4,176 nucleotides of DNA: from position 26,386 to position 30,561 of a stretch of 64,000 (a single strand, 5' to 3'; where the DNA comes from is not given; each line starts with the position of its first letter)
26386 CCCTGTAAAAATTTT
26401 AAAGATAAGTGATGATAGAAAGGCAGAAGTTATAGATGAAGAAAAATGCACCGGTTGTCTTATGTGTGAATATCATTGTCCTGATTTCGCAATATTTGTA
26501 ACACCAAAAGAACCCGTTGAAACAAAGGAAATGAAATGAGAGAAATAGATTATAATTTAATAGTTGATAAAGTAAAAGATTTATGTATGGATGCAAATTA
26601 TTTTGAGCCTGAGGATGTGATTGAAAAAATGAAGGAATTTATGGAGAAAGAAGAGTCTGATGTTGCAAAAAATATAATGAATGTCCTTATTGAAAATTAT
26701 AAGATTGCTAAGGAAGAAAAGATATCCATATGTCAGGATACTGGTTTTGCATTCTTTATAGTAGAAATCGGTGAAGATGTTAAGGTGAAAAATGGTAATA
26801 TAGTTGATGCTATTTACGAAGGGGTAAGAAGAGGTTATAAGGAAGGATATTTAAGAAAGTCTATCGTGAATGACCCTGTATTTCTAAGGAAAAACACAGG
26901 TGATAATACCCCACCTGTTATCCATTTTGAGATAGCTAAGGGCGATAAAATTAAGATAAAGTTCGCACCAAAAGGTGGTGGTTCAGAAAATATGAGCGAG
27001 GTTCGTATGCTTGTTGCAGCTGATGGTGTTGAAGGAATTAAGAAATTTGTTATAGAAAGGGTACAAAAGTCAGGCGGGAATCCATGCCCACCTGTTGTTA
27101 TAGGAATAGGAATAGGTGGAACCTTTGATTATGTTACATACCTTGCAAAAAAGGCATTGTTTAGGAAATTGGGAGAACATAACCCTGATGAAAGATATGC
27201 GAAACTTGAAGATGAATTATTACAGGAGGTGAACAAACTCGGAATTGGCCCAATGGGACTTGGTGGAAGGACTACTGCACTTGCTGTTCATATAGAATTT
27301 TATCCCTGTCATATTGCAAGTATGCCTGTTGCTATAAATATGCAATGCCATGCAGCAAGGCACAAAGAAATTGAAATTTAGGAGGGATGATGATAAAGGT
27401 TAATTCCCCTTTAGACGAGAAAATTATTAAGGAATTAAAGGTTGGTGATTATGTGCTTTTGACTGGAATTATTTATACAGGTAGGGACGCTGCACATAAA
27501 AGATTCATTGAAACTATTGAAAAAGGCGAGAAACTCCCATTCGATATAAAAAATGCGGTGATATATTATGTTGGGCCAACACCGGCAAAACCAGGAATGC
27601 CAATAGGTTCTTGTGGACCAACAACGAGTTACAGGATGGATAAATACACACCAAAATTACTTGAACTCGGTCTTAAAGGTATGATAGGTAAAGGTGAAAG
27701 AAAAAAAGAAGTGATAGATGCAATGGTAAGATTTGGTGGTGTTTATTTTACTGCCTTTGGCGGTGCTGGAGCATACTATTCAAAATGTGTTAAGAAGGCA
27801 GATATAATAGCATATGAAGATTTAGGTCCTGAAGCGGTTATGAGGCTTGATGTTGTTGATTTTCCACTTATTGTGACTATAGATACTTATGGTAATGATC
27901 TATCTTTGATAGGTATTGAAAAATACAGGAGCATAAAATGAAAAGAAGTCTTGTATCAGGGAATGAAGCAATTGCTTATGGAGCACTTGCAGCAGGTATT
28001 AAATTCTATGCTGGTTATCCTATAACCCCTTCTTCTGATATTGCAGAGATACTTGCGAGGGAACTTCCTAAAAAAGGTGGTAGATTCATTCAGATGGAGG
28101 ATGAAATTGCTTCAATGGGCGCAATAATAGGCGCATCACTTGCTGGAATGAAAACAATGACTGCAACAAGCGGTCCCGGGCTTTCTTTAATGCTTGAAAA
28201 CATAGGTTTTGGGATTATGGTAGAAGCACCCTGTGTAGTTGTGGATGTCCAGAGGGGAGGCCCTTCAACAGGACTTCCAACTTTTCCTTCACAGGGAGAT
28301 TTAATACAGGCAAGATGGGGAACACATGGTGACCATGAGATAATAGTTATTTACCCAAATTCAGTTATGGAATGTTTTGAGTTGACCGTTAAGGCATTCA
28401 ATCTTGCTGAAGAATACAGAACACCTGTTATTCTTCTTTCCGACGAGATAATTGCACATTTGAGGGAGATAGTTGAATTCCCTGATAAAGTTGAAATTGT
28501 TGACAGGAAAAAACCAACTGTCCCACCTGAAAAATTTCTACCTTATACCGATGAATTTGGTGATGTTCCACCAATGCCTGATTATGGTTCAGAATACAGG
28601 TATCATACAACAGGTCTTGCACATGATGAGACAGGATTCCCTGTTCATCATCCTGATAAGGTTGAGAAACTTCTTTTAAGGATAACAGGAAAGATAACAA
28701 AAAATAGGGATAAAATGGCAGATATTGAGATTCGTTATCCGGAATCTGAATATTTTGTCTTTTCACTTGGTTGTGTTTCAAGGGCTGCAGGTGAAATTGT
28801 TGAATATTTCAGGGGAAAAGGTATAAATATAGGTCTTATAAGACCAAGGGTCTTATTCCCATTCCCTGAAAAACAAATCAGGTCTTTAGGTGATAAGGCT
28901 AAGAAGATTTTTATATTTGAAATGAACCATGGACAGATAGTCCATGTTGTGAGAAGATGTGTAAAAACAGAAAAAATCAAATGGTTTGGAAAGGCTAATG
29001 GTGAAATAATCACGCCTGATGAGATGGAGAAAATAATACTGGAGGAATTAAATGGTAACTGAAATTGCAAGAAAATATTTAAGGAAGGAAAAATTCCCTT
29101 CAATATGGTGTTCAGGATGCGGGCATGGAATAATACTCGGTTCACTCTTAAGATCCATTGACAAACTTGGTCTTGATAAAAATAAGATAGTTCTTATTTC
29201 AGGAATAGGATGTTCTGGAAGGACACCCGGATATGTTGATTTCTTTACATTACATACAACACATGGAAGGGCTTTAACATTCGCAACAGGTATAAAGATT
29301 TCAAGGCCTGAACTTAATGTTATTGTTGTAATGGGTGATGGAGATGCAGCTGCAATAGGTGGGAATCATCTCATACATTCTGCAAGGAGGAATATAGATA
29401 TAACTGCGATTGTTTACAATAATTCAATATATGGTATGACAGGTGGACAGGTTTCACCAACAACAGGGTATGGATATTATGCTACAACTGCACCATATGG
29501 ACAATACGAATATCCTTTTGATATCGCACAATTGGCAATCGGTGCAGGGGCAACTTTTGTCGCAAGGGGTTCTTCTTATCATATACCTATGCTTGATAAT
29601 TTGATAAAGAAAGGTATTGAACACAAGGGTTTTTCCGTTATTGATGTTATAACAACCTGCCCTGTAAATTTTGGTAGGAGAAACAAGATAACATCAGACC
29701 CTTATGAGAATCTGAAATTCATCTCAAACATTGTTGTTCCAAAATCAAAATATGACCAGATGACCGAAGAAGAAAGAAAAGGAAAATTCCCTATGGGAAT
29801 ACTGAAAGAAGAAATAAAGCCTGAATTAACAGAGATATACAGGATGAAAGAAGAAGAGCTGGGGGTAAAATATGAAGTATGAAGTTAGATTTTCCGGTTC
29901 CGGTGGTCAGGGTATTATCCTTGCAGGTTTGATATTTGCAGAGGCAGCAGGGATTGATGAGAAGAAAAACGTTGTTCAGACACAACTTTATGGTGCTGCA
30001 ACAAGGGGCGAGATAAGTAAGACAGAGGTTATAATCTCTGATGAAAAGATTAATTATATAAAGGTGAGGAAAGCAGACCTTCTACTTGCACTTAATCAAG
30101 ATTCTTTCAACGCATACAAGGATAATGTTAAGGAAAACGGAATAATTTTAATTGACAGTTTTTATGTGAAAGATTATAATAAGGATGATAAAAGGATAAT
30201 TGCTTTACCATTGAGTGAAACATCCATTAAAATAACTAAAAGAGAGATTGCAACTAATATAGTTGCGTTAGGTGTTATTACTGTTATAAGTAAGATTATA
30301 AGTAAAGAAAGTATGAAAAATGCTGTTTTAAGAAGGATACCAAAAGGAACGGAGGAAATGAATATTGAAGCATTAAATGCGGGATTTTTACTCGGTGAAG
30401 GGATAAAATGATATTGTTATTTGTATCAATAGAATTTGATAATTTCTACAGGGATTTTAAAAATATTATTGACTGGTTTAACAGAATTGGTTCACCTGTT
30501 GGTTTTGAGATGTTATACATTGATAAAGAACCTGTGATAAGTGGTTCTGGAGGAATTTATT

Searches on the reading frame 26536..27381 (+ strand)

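Call 71: search_protein_families(library=pfam, proteins=[window:26536-27381:+], max_evalue=0.000001)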
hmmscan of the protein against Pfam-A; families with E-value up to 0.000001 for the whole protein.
window:26536-27381:+ (281 aa): 1 family
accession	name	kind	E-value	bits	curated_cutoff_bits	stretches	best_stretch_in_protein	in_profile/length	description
PF05681.19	Fumerase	-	5.3e-118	393.6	25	1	11-279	2-269/270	Fumarate hydratase (Fumerase)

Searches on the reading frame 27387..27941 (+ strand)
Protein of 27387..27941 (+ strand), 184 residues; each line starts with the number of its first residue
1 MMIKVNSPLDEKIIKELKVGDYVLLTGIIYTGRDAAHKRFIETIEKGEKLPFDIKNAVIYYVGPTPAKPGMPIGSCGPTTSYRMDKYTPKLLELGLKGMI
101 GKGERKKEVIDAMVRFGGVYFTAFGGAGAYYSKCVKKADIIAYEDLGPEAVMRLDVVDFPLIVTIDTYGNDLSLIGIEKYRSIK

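Call 71: search_protein_families(library=pfam, proteins=[window:27387-27941:+], max_evalue=0.000001)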
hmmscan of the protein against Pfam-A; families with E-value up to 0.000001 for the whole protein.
window:27387-27941:+ (184 aa): 1 family
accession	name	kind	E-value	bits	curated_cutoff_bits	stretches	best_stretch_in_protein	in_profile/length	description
PF05683.17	Fumerase_C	-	2e-58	197.6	22.2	1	3-172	29-201/205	Fumarase C-terminus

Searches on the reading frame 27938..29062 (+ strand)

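Call 71: search_protein_families(library=pfam, proteins=[window:27938-29062:+], max_evalue=0.000001)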
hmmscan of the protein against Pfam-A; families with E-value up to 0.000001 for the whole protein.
window:27938-29062:+ (374 aa): 2 families
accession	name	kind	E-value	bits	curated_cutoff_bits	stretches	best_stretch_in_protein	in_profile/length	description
PF01855.24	POR_N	-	2e-70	237.6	27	1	15-242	2-225/231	Pyruvate flavodoxin/ferredoxin oxidoreductase, thiamine diP-bdg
PF17147.9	PFOR_II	-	1.4e-18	67.6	27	1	271-363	2-102/102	Pyruvate:ferredoxin oxidoreductase core domain II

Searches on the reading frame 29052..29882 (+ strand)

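Call 71: search_protein_families(library=pfam, proteins=[window:29052-29882:+], max_evalue=0.000001)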
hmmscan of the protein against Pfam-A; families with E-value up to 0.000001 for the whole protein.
window:29052-29882:+ (276 aa): 1 family
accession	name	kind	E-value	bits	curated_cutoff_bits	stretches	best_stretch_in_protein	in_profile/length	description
PF02775.26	TPP_enzyme_C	-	1.3e-33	116.4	21.9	1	52-199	2-151/151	Thiamine pyrophosphate enzyme, C-terminal TPP binding domain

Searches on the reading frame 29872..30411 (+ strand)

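Call 71: search_protein_families(library=pfam, proteins=[window:29872-30411:+], max_evalue=0.000001)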
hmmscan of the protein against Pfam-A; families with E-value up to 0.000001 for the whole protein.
window:29872-30411:+ (179 aa): 1 family
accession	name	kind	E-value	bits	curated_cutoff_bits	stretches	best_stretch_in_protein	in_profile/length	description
PF01558.24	POR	-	4.2e-32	112.1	27.4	1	11-172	1-172/173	Pyruvate ferredoxin/flavodoxin oxidoreductase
